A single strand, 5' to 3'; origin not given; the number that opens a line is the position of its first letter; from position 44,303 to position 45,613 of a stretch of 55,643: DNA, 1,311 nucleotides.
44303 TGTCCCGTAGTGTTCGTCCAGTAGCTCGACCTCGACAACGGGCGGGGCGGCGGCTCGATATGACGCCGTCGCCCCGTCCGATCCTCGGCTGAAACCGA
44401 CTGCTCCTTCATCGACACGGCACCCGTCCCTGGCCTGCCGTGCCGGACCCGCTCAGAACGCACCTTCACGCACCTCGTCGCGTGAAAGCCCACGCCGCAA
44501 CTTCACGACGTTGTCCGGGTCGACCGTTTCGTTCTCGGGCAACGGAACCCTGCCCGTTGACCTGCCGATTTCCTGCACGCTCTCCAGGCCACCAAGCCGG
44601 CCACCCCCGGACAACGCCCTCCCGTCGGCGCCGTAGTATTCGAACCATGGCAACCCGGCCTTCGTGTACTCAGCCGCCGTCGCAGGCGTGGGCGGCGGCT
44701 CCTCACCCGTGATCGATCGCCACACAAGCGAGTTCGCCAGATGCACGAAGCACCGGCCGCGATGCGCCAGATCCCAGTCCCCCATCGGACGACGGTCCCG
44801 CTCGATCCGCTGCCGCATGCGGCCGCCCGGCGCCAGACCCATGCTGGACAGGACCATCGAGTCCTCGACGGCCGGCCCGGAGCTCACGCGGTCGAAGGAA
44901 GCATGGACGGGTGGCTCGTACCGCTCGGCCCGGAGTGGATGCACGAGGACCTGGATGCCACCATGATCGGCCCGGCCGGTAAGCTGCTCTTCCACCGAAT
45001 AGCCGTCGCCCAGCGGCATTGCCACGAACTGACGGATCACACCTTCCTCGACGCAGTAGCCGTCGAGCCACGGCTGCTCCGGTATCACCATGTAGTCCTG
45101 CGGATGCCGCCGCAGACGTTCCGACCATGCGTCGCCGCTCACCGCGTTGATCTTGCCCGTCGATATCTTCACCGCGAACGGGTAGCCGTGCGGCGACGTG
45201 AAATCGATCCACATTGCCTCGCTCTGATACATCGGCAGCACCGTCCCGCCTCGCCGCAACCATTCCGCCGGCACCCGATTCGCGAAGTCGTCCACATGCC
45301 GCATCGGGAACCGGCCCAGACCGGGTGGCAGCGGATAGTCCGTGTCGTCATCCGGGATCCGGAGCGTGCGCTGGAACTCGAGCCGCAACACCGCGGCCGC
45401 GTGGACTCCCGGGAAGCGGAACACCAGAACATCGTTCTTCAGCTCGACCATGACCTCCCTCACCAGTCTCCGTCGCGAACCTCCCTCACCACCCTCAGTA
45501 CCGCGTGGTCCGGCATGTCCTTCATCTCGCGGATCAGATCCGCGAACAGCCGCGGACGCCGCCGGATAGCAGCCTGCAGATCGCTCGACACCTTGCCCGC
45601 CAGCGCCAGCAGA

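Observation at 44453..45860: Leaderless, autoregulated-looking XRE-HTH gene translationally coupled to a 336-aa protein of no recognisable family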

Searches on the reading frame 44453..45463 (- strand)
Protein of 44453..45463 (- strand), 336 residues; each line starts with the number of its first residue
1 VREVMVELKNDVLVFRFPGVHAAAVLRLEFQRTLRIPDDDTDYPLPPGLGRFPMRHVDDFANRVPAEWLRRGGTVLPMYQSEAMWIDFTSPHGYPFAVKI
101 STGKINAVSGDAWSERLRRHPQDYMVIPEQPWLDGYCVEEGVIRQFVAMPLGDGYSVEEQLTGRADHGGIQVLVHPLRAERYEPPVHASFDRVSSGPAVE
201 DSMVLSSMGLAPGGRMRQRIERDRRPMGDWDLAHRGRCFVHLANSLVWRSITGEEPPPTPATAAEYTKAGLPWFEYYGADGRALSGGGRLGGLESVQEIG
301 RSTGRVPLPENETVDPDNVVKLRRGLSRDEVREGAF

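Call 3: search_protein_families(library=pfam, proteins=[window:44453-45463:-], max_evalue=1)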
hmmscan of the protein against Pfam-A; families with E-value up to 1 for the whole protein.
window:44453-45463:- (336 aa): 0 families

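Call 4: search_protein_families(library=ncbifam, proteins=[window:44453-45463:-], max_evalue=1)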
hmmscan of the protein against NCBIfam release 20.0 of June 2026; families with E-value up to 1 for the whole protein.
window:44453-45463:- (336 aa): 0 families

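Call 5: search_protein_families(library=padloc, proteins=[window:44453-45463:-], max_evalue=1)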
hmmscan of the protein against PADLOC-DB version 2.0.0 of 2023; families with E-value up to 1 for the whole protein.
window:44453-45463:- (336 aa): 0 families

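Call 6: find_homologous_proteins(query=window:44453-45463:-)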
Query window:44453-45463:- (336 aa): 7983 proteins with E <= 0.001 among 8000 candidates; the best 120 are listed.
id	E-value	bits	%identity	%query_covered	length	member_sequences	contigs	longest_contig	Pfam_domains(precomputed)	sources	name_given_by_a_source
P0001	1.5e-214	730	95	99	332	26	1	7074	-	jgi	jgi:hypothetical protein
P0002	5.3e-161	554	72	99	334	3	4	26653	-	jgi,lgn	jgi:hypothetical protein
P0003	4.0e-159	548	71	98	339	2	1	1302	-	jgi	jgi:hypothetical protein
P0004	2.1e-157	542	70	99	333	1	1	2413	-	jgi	jgi:hypothetical protein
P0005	7.2e-155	534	68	99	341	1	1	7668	-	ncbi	ncbi:membrane protein [soil metagenome]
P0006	2.3e-153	529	68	99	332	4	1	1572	-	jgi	jgi:hypothetical protein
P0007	9.4e-153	527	68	99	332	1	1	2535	-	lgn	-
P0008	9.6e-152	523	70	99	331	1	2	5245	-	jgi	jgi:hypothetical protein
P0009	1.8e-151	522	68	99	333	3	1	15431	-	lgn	-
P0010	2.0e-151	522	68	99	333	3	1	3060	-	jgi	jgi:hypothetical protein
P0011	4.3e-151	521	68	99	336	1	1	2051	-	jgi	-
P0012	1.2e-150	520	70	99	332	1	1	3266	-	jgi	-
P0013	3.0e-150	518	67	99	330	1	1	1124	-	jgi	jgi:hypothetical protein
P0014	3.5e-150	518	68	99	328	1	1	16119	-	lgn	-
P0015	2.6e-149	515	68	99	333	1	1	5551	-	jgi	jgi:hypothetical protein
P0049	4.1e-143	495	64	99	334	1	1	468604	-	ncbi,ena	-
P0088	1.8e-139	483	62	99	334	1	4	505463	-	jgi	jgi:hypothetical protein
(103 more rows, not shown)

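Call 7: search_solved_structures(query=window:44453-45463:-, max_evalue=10)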
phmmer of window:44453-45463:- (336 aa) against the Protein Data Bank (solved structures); distinct sequences matched with E-value up to 10: 0.

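Call 9: find_related_loci(query=window:44453-45463:-, collection=genome_contigs, flank=6000)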
Query window:44453-45463:- (336 aa) in genome_contigs; peptide patterns used: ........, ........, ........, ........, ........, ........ (x = any residue, [..] = any of these).
311 stretches matched a pattern; 159 encode a relative of the query (tblastn E <= 1e-3); the best 80 are kept; 80 distinct loci.
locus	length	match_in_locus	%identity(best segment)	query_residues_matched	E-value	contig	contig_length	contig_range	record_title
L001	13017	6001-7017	62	4-336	5e-139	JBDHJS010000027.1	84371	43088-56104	MAG: Gemmatimonadota bacterium isolate BHB10-26_Bin_292 BHB10-26_Bin_292_scaffold_1782, whole genome shotgun sequence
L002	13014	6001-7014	61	1-336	1e-138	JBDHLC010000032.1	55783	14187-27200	MAG: Gemmatimonadota bacterium isolate BHB10-38_Bin_80 BHB10-38_Bin_80_scaffold_3821, whole genome shotgun sequence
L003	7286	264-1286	62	2-336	3e-138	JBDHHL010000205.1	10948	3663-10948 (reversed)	MAG: Gemmatimonadota bacterium isolate M8-62_Bin_193 M8-62_Bin_193_scaffold_51092, whole genome shotgun sequence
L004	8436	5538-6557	62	5-336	7e-138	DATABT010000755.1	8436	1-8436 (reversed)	MAG TPA_asm: Longimicrobium sp. isolate SMAG_U6705 k141_2862680, whole genome shotgun sequence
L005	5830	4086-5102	61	5-336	2e-136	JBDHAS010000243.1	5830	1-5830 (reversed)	MAG: Gemmatimonadota bacterium isolate M3-44_Bin_339 M3-44_Bin_339_scaffold_76492, whole genome shotgun sequence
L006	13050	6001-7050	57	3-336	2e-135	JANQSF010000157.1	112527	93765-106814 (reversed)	MAG: Phycisphaeraceae bacterium isolate IP29b_bin.9 k99_3443705, whole genome shotgun sequence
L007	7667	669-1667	61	5-336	9e-135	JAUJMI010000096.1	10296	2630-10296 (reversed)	MAG: Longimicrobium sp. isolate YPbin7 NODE_1941_length_10296_cov_10.952153, whole genome shotgun sequence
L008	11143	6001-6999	61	3-336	3e-134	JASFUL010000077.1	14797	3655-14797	MAG: Gemmatimonadota bacterium isolate D1105M02metaG_Bin_341 D1105M02metaG_FD_scaffold_905_c1, whole genome shotgun sequ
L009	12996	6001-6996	60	5-336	1e-133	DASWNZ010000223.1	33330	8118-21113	MAG TPA_asm: Longimicrobium sp. isolate SMAG_U3427 k141_119187, whole genome shotgun sequence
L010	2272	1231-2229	58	5-336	3e-141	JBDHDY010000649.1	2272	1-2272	MAG: Gemmatimonadota bacterium isolate M8-44_Bin_129 M8-44_Bin_129_scaffold_320917, whole genome shotgun sequence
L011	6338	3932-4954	56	5-334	2e-132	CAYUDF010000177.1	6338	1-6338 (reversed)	MAG TPA_asm: uncultured bacterium isolate SRP155585_co2_3 genome assembly, contig: NODE_11631_length_6338_cov_4.803915,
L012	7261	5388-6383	60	5-336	9e-132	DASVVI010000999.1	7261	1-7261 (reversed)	MAG TPA_asm: Longimicrobium sp. isolate SMAG_U3339 k141_127746, whole genome shotgun sequence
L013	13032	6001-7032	60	3-336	3e-131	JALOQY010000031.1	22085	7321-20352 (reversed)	MAG: Planctomycetota bacterium isolate Prado167 scaffold_3312, whole genome shotgun sequence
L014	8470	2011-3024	59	2-334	3e-131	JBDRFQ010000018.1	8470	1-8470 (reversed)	MAG: Candidatus Eisenbacteria bacterium isolate MEGAHIT-group-1.380 k141_7966826, whole genome shotgun sequence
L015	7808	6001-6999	59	5-336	1e-130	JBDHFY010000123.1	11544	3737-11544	MAG: Gemmatimonadota bacterium isolate M8-58_Bin_338 M8-58_Bin_338_scaffold_28656, whole genome shotgun sequence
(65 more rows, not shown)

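Call 16: search_protein_representatives(protein=window:44453-45463:-)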
Query: 336 residues. Proteins with E-value up to 0.001 (for the whole library): 3865; up to 1e-10: 2392; up to 1e-30: 894. The best 150 are listed.
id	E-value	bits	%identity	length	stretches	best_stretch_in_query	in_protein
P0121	5.1e-126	437.0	60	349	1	5-336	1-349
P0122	2.7e-115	401.7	55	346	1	5-335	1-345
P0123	6.3e-106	370.9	53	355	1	5-336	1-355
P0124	1.0e-105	370.2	57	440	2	5-180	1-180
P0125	1.1e-105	370.2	57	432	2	22-182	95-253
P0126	1.3e-104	366.7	55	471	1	5-309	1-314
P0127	4.9e-104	364.7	53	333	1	5-335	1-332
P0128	4.9e-104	364.7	51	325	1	5-335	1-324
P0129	9.2e-104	363.8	57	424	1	25-333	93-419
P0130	5.0e-102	358.1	54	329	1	5-323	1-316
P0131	1.6e-101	356.4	51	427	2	5-183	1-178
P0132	8.8e-101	354.0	53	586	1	9-323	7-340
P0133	3.8e-100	351.9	53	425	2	5-183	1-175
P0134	8.8e-100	350.7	50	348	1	15-334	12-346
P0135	1.5e-99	350.0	52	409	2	5-183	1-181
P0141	6.7e-96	338.0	52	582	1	5-315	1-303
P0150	5.3e-90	318.6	56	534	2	24-182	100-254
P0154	2.3e-88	313.1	54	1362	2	19-182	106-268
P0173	1.3e-83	297.6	49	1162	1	24-312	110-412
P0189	1.4e-79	284.3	43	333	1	5-336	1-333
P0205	2.8e-76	273.4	48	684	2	22-184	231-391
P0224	2.0e-72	260.7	45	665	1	5-300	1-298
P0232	7.1e-71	255.6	52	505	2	27-187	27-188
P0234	2.7e-70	253.8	42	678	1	27-320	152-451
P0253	2.3e-68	247.4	48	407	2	26-181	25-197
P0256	2.8e-68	247.1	43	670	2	19-175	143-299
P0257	3.3e-68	246.9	40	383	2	24-186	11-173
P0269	4.5e-67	243.1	46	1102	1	26-324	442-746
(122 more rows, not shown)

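Call 17: search_protein_families(library=pfam, proteins=[P0154, P0173, P0269, P0132, P0141, P0205, P0234, P0224, P0256, P0150], max_evalue=0.01)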
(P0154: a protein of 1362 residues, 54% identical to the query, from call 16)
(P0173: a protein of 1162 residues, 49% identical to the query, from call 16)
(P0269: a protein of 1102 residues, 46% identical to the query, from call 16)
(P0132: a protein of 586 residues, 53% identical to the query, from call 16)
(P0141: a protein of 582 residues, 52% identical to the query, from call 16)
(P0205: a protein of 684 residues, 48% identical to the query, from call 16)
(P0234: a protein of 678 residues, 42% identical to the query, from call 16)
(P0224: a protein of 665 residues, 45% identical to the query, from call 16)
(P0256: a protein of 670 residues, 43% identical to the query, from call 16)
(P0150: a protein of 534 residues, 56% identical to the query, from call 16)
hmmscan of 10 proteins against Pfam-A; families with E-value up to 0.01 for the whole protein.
P0154 (1362 aa): 1 family
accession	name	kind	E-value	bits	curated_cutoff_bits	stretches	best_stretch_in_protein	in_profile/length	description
PF08238.18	Sel1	-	8.5e-21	74.1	30.7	3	947-982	1-36/36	Sel1 repeat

P0173 (1162 aa): 0 families

P0269 (1102 aa): 5 families
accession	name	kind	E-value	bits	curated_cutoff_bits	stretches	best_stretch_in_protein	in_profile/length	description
PF00069.31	Pkinase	-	5e-43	147.8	31.7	2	33-190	1-151/263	Protein kinase domain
PF03781.23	FGE-sulfatase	-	1.8e-24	87.2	23.3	1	898-1095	38-253/255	Sulfatase-modifying factor enzyme 1-like domain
PF07714.23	PK_Tyr_Ser-Thr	-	4.8e-23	82.2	23.1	1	35-189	3-154/258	Protein tyrosine and serine/threonine kinase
PF03109.22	ABC1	-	1.9e-06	27.7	22.9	1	106-198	144-228/244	ABC1 atypical kinase-like domain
PF01636.29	APH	-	0.00015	22.1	23.2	1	136-185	148-198/239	Phosphotransferase enzyme family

P0132 (586 aa): 2 families
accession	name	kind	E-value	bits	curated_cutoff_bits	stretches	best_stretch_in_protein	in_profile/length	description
PF13519.12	VWA_2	-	0.0033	18.5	27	1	389-499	3-107/107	von Willebrand factor type A domain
PF00092.34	VWA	-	0.0042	17.8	23.8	1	387-516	2-125/174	von Willebrand factor type A domain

P0141 (582 aa): 0 families

P0205 (684 aa): 11 families
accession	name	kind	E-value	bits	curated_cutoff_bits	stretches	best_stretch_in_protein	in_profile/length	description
PF00240.29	ubiquitin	-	6.3e-20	71.2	25.4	1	3-59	1-57/72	Ubiquitin family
PF11976.14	Rad60-SLD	-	5.9e-09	36.1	23.8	1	1-57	1-58/72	Ubiquitin-2 like Rad60 SUMO-like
PF13920.12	zf-C3HC4_3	-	1.3e-08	35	27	1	606-654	2-48/49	Zinc finger, C3HC4 type (RING finger)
PF00097.31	zf-C3HC4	-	2.5e-05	24.5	21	1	609-648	1-40/40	Zinc finger, C3HC4 type (RING finger)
PF13639.12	zf-RING_2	-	6.3e-05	23.6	27.3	1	607-649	1-44/44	Ring finger domain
PF14447.12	Prok-RING_4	-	6.8e-05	23.1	27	1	609-658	1-46/46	Prokaryotic RING finger family 4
PF24921.1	RING_XB3-XBAT31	-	0.00031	21.2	50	1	609-653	2-56/57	E3 ubiquitin-protein ligase XB3/XBAT31 RING finger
PF13445.12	zf-RING_UBOX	-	0.00081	19.8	25.2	1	609-646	1-39/39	RING-type zinc-finger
PF13923.12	zf-C3HC4_2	-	0.00097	19.3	27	1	608-648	1-40/40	Zinc finger, C3HC4 type (RING finger)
PF14634.12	zf-RING_5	-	0.0019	18.6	27.9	1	608-649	1-42/43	zinc-RING finger domain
PF14570.12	zf-RING_4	-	0.0079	16.4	27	0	609-650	1-45/48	RING/Ubox like zinc-binding domain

P0234 (678 aa): 13 families
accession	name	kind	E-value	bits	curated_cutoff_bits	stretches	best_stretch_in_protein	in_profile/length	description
PF07719.23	TPR_2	-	1.3e-17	62.8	27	1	532-563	3-34/34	Tetratricopeptide repeat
PF00515.34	TPR_1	-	6.6e-16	57.8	27.8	1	532-563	3-34/34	Tetratricopeptide repeat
PF13431.12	TPR_17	-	7.2e-13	48.2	24.4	0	555-584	4-33/34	Tetratricopeptide repeat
PF13432.12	TPR_16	-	4.8e-12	46.5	32.7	1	535-591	2-58/65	Tetratricopeptide repeat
PF13428.12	TPR_14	-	2.7e-06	27.9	23.5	1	533-572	4-43/44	Tetratricopeptide repeat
PF13371.12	TPR_9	-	1.1e-05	25.8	35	0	533-571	32-70/73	Tetratricopeptide repeat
PF14559.12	TPR_19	-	7.1e-05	23.5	25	1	541-584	2-45/68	Tetratricopeptide repeat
PF12895.13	ANAPC3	-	9.3e-05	23.1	27.2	0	527-584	22-76/82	Anaphase-promoting complex, cyclosome, subunit 3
PF13424.12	TPR_12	-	0.00019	22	30.1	1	604-661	9-67/77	Tetratricopeptide repeat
PF25062.1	ARM_TT21_N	-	0.0005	20.3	40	1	437-583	76-221/222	Tetratricopeptide repeat protein 21 N-terminal ARM repeat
PF13429.12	TPR_15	-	0.00063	19.7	26.2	0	528-566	144-182/280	Tetratricopeptide repeat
PF14853.12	Fis1_TPR_C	-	0.0017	18.9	25.3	0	537-568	8-39/53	Fis1 C-terminal tetratricopeptide repeat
PF13174.12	TPR_6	-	0.0039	18.2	26.3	0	537-562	7-32/33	Tetratricopeptide repeat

P0224 (665 aa): 1 family
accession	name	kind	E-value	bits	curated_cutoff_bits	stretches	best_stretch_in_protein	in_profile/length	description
PF06067.16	DUF932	-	5.5e-07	30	23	1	443-590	62-209/227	Domain of unknown function (DUF932)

P0256 (670 aa): 0 families

P0150 (534 aa): 0 families

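Call 18: predict_structure(alignment_id=A1)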
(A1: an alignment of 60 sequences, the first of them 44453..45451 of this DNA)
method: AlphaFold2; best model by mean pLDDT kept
length: 332 residues; sequences in the alignment: 60
mean_pLDDT: 66.2   pTM: 0.66
mean pLDDT of the five models: 66.2, 65.9, 64.3, 60.2, 48.5
residues with pLDDT >= 90: 77; 70-90: 87; 50-70: 56; < 50: 112
segments of 3 or more residues with pLDDT < 50: 145-163, 183-208, 257-293, 300-316, 322-332
pLDDT, mean of each block of 10 residues (from residue 1): 90 96 88 61 68 75 69 73 93 89 88 92 91 81 49 39 72 93 42 31 35 82 94 83 68 56 43 34 42 52 37 46 41 27
secondary structure, 60 per line:
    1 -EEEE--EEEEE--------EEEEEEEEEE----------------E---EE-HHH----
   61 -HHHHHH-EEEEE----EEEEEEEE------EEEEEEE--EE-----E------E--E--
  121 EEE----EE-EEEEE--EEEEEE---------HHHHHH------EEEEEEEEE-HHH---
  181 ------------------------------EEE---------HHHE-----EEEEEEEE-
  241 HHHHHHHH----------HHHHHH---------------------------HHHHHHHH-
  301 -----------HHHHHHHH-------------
elements in order: E2-5 E8-12 E21-30 H62-67 E69-73 E78-85 E92-98 E121-123 E131-135 E138-143 H153-158 E165-173 E211-213 E232-239 H241-248 H259-264 H292-299 H312-319

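Call 28: search_dna_similar(query=window:44453-45451:-, collection=plasmids, mode=protein, max_rows=25)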
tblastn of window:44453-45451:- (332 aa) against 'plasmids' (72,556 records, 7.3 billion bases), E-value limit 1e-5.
Records with a match: 6; places in all: 6; records where one place covers at least 80% of the query: 3.
Best place of each record, by identity: <60% 6.
By first word of the organism name: Euzebya 1; Bosea 1; Kovacikia 1; Streptomyces 1; Miltoncostaea 1; Bradyrhizobium 1.
By predicted mobility (MOB-suite, as given by PLSDB): non-mobilizable 5; conjugative 1.
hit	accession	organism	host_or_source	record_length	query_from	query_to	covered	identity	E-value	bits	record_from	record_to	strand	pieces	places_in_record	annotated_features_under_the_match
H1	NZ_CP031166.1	Euzebya pacifica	-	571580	1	325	98%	48.0%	4e-78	266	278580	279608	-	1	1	hypothetical protein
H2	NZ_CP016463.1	Bosea sp. RAC05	Microbial isolate,Algal phycosphere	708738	2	319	96%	41.5%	3e-67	235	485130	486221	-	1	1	hypothetical protein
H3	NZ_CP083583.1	Kovacikia minuta CCNUW1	cell culture,fresh water lake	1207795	22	273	76%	47.5%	5e-62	220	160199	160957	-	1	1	record has no annotation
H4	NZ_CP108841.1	Streptomyces chartreusis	-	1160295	4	273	81%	41.3%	2e-51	189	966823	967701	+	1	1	none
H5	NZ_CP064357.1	Miltoncostaea oceani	pure culture,marine sediment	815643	22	273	76%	42.3%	3e-50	186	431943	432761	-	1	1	hypothetical protein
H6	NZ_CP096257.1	Bradyrhizobium barranii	Glycine max cv. AC Glengarry,Cell ...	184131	15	273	78%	37.0%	2e-38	152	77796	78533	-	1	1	hypothetical protein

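Call 29: search_dna_similar(query=window:44453-45451:-, collection=phages, mode=protein, max_rows=25)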
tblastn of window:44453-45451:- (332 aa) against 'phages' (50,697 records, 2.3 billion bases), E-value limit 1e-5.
Records with a match: 2; places in all: 2; records where one place covers at least 80% of the query: 0.
Best place of each record, by identity: <60% 2.
By first word of the organism name: Virus 1; uncultured 1.
By host as written in the record: - 2.
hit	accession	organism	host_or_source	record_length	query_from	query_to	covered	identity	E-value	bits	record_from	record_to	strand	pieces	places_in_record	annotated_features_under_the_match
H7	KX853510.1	Virus Rctr197k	enrichment culture DAMO/AAA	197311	22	273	76%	42.3%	1e-46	210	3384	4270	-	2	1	similar to putative membrane protein; overlaps another CDS with the ... | putative membrane protein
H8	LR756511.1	uncultured phage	metagenomic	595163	22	241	66%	29.9%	3e-28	121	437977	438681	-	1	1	record has no annotation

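Call 30: get_annotated_region(hit=H1, flank=5000)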
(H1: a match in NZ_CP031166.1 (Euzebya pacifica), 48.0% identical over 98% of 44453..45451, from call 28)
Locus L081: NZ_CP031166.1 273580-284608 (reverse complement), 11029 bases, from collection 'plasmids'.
description: Euzebya pacifica strain DY32-46 plasmid pEDY32-46I, complete sequence
organism: Euzebya pacifica (NCBI taxid 1608957)
taxonomy: Bacteria; Actinomycetota; Nitriliruptoria; Euzebyales; Euzebyaceae; Euzebya; Euzebya pacifica
host: -; source: -; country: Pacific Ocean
typing (MOB-suite, as given by PLSDB): non-mobilizable
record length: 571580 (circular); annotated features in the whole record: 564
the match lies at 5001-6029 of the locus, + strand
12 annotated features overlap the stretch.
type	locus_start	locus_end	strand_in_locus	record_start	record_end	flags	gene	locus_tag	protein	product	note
CDS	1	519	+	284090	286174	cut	-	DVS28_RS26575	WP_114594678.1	cell wall-binding repeat-containing protein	-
CDS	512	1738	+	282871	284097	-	-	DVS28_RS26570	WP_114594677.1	hypothetical protein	-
CDS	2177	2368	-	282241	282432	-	-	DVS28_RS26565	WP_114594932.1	hypothetical protein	-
CDS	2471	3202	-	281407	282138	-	-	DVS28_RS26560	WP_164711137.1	hypothetical protein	-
CDS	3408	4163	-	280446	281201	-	-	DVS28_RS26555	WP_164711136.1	endonuclease/exonuclease/phosphatase family protein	-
CDS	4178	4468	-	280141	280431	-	-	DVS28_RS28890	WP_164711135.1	hypothetical protein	-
CDS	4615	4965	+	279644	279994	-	-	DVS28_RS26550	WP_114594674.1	helix-turn-helix transcriptional regulator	-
CDS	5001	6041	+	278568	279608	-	-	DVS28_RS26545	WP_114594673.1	hypothetical protein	-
CDS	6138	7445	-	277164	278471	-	-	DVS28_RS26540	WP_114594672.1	hypothetical protein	-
CDS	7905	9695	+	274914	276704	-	dnaG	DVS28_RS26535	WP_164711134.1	DNA primase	GO:0006269 - DNA replication, synthesis of RNA primer [Evidence IEA]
CDS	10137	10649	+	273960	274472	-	-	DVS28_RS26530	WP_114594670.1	helix-turn-helix domain-containing protein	-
CDS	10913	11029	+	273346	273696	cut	-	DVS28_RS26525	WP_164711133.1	hypothetical protein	-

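Call 31: get_annotated_region(hit=H2, flank=5000)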
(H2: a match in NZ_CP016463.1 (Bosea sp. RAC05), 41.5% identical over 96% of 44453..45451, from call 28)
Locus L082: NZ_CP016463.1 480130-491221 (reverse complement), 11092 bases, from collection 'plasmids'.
description: Bosea sp. RAC05 plasmid pBSY19_1, complete sequence
organism: Bosea sp. RAC05 (NCBI taxid 1842539)
taxonomy: Bacteria; Pseudomonadota; Alphaproteobacteria; Hyphomicrobiales; Boseaceae; Bosea; Bosea sp. RAC05
host: -; source: Microbial isolate,Algal phycosphere; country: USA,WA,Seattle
typing (MOB-suite, as given by PLSDB): non-mobilizable
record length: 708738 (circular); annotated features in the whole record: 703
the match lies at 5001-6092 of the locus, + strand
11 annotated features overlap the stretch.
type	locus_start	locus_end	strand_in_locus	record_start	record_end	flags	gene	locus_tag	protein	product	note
CDS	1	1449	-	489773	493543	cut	-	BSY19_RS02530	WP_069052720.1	strawberry notch C-terminal domain-containing protein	-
CDS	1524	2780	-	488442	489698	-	-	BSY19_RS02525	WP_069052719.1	hypothetical protein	-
CDS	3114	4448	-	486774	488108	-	-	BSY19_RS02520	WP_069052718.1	hypothetical protein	-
CDS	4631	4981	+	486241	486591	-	-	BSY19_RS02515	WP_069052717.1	helix-turn-helix transcriptional regulator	-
CDS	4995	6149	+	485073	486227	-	-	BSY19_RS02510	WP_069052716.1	hypothetical protein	-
CDS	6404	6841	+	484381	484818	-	-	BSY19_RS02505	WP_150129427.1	hypothetical protein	-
CDS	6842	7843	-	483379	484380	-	-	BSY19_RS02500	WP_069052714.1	metallophosphoesterase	-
CDS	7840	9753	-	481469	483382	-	-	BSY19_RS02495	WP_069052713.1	AAA family ATPase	-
CDS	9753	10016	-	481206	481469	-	-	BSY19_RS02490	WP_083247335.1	hypothetical protein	-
CDS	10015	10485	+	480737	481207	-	-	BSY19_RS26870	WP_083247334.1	hypothetical protein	-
CDS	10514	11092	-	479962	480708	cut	-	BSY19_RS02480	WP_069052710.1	hypothetical protein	-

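Call 32: get_annotated_region(hit=H7, flank=5000)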
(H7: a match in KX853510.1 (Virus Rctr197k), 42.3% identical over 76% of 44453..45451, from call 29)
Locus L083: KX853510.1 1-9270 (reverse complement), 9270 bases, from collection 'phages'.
description: Virus Rctr197k, partial genome.
organism: Virus Rctr197k (NCBI taxid 1924548)
taxonomy: Viruses; Duplodnaviria; Heunggongvirae; Uroviricota; Caudoviricetes
host: -; source: enrichment culture DAMO/AAA; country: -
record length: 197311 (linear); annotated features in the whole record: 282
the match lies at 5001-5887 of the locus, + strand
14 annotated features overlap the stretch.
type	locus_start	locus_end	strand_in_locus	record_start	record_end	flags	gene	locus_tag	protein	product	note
CDS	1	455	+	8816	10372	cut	uvrD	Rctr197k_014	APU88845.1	DNA helicase II-like protein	-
misc_feature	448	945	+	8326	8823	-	-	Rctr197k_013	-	-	similar to similar to ADP-ribose-binding protein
CDS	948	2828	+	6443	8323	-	-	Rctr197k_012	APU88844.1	hypothetical protein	-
CDS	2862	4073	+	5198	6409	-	-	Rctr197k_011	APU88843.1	conserved hypothetical protein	-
CDS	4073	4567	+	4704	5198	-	-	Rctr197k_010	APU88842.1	hypothetical protein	-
CDS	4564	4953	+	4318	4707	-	-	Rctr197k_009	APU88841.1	hypothetical protein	-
CDS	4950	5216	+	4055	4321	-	-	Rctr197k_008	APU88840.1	putative membrane protein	overlaps another CDS with the same product name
misc_feature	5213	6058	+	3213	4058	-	-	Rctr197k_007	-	-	similar to putative membrane protein; overlaps another CDS with the same product name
misc_feature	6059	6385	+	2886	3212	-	-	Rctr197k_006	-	-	similar to hypothetical protein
CDS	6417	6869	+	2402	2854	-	-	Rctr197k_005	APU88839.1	hypothetical protein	-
misc_feature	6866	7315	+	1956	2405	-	-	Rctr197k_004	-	-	similar to hypothetical protein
CDS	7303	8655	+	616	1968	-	-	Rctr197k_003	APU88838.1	putative head morphogenesis protein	-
misc_feature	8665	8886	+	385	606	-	-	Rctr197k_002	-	-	similar to hypothetical protein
CDS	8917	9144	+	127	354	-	-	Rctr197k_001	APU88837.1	hypothetical protein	-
